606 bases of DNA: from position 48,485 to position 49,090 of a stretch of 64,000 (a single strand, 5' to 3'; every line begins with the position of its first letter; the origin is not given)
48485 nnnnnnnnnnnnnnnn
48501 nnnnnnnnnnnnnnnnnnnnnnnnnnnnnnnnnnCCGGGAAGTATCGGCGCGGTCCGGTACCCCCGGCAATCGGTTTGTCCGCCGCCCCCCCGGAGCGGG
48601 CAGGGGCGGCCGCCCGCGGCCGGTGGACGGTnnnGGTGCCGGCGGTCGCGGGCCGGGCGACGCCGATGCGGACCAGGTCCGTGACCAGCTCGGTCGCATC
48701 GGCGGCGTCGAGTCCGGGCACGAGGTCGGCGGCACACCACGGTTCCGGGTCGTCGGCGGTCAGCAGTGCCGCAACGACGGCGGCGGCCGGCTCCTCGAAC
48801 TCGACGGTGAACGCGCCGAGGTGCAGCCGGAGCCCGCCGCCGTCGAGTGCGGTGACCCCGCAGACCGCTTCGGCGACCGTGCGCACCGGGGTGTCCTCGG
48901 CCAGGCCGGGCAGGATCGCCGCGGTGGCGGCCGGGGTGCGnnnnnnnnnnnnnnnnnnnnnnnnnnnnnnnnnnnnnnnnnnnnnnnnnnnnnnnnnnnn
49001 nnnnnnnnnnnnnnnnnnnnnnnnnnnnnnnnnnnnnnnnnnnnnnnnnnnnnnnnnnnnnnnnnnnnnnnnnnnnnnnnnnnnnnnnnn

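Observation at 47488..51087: Unusual tailoring/export set in the class III operon: MFS exporter, JmjC/cupin oxygenase, DUF3626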

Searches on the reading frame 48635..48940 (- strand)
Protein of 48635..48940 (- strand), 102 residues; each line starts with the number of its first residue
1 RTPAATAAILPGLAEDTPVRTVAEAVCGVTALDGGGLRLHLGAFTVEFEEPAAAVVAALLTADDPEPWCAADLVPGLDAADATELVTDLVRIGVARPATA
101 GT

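Call 69: search_protein_families(library=pfam, alignment_id=A3, max_evalue=10)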
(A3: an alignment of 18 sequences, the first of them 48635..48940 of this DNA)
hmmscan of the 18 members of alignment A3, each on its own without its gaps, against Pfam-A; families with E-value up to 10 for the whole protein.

A. member 1, window:48635-48940:- (102 aa): 1 family
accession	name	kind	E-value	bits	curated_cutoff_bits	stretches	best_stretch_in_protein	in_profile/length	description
PF02727.21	Cu_amine_oxidN2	-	0.13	12.9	21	1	44-96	32-83/87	Copper amine oxidase, N2 domain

B. families by the number of members that match (of 18 scanned): 3 families
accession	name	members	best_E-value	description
PF24902.1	Ig_NUP210_9th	1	0.024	NUP210, Ig-like domain 9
PF02727.21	Cu_amine_oxidN2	1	0.13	Copper amine oxidase, N2 domain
PF24353.1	DUF7513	1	0.19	Domain of unknown function (DUF7513)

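Call 70: search_solved_structures(query=A3, max_evalue=10)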
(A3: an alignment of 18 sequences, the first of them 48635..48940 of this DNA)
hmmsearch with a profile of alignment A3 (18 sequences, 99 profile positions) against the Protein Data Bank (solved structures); distinct sequences matched with E-value up to 10: 35.
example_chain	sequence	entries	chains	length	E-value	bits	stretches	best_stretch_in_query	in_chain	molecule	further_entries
4csw_A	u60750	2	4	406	0.006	20.2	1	11-96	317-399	CUPIN 4 FAMILY PROTEIN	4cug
8yz5_G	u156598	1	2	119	0.2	15.3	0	32-58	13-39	Fab heavy chain of JE-5C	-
3nks_A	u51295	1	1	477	0.23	15.1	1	8-84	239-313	Protoporphyrinogen oxidase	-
4ivm_B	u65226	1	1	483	0.24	15.1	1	8-84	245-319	Protoporphyrinogen oxidase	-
4ivo_B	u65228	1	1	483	0.24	15.1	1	8-84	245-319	Protoporphyrinogen oxidase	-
7yvm_C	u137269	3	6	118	0.31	14.7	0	32-58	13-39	TH281 Fab heavy chain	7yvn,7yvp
3i02_B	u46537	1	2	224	0.32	14.7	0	57-85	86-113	Immunoglobulin heavy chain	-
9l6c_D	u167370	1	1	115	0.41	14.3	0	32-58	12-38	Heavy chain of Fab P2C-1F11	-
7yvg_I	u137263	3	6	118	0.56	13.9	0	32-58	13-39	TH132 Fab heavy chain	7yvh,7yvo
7udj_H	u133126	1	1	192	0.61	13.8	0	36-66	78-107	De novo designed helical repeat protein RPB_PEW3_R4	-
7ps1_A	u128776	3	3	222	0.7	13.6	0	32-58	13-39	Beta-27 Fab heavy chain | Beta-27 heavy chain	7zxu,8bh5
7f7h_A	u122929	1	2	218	0.71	13.5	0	32-58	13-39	Heavy chain of A8-1 Fab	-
7e5y_H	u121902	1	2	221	0.78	13.4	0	32-58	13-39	2B11 Fab Heavy chain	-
9uhh_A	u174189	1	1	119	0.78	13.4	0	32-58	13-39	BA5_12_H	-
7sc1_H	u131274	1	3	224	0.91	13.2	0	32-58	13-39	R40-1G8 Fab heavy chain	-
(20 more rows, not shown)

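Call 75: predict_structure(alignment_id=A3)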
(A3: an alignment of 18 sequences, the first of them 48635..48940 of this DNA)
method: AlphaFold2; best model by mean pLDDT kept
length: 102 residues; sequences in the alignment: 18
mean_pLDDT: 89.8   pTM: 0.80
mean pLDDT of the five models: 89.8, 89.3, 89.1, 88.3, 88.1
residues with pLDDT >= 90: 84; 70-90: 5; 50-70: 9; < 50: 4
segments of 3 or more residues with pLDDT < 50: none
pLDDT, mean of each block of 10 residues (from residue 1): 53 91 96 97 96 96 94 96 96 90 53
secondary structure, 60 per line:
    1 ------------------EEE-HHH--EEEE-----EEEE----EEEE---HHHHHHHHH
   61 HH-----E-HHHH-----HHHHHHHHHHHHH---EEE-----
elements in order: E19-21 E28-31 E37-40 E45-48 H52-62 H70-73 H79-91 E95-97

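Call 77: fold_search(model_id=the predicted structure, library=pdb)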
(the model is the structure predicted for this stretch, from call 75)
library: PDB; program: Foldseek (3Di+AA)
matches with E <= 10: 365; with E <= 0.001: 0
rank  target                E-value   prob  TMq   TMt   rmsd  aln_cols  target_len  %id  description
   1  4e4h_D                1.1e-02  1.00  0.72  0.18   2.5       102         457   20  Crystal structure of Histone Demethylase NO66 (released 2013-01-30)
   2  4ccn_B                1.7e-02  1.00  0.70  0.18   3.1       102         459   22  60S ribosomal protein L8 histidine hydroxylase (NO66 L299C/C300S) in complex with Mn(II), N-oxalylglycine (NOG) and 60 (released 2014-05-14)
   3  4y4r_A                1.9e-02  1.00  0.72  0.19   3.4       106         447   18  Crystal structure of ribosomal oxygenase NO66 dimer mutant (released 2015-10-07)
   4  4y3o_B                2.1e-02  1.00  0.69  0.17   2.6       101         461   20  Crystal structure of Ribosomal oxygenase NO66 in complex with substrate Rpl8 peptide and Ni(II) and cofactor N-oxalygl (released 2015-10-07)
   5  2xdv                  2.2e-02  1.00  0.66  0.20   3.1        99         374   12  Crystal Structure of the Catalytic Domain of FLJ14393 (released 2010-05-26)
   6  8t19_A                2.8e-02  0.99  0.56  0.64   3.7        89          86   21  RiPP precursor peptide recognition element (RRE) domain of Ocin-ThiF-like partner protein, PbtF, bound to an 8 residue (released 2024-06-12)
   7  8vpo                  3.4e-02  1.00  0.60  0.16   2.5        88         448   12  X-Ray Crystal Structure of TigE from Paramaledivibacter caminithermalis (released 2024-02-07)
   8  4cco_B                3.9e-02  1.00  0.72  0.18   2.4       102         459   20  60S ribosomal protein L8 histidine hydroxylase (NO66 S373C) in complex with Mn(II), N-oxalylglycine (NOG) and 60S ribo (released 2014-05-14)
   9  4bxf_A                4.2e-02  1.00  0.64  0.17   3.9       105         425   11  60S ribosomal protein L27A histidine hydroxylase (MINA53 Y209C) in complex with MN(II), 2-oxoglutarate (2OG) and 60S r (released 2014-05-14)
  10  4csw_A                4.4e-02  0.98  0.52  0.17   3.3        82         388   24  Rhodothermus marinus YCFD-like ribosomal protein L16 Arginyl hydroxylase (released 2014-04-09)
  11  4cug_B                5.4e-02  0.98  0.51  0.17   3.4        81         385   18  Rhodothermus marinus YCFD-like ribosomal protein L16 Arginyl hydroxylase in complex substrate fragment (released 2014-04-16)
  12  5v1v_A                5.7e-02  0.98  0.51  0.58   4.0        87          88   13  TbiB1 in Complex with the TbiA(alpha) Leader Peptide (released 2018-09-05)
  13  4bxf_B                6.5e-02  1.00  0.66  0.18   2.7       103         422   11  60S ribosomal protein L27A histidine hydroxylase (MINA53 Y209C) in complex with MN(II), 2-oxoglutarate (2OG) and 60S r (released 2014-05-14)
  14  4bu2                  1.3e-01  0.99  0.66  0.20   3.8       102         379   13  60S ribosomal protein L27A histidine hydroxylase (MINA53) in complex with Ni(II) and 2-oxoglutarate (2OG) (released 2014-05-14)
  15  6gri_2                1.7e-01  0.87  0.51  0.23   3.3        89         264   11  E. coli Microcin synthetase McbBCD complex (released 2019-01-30)
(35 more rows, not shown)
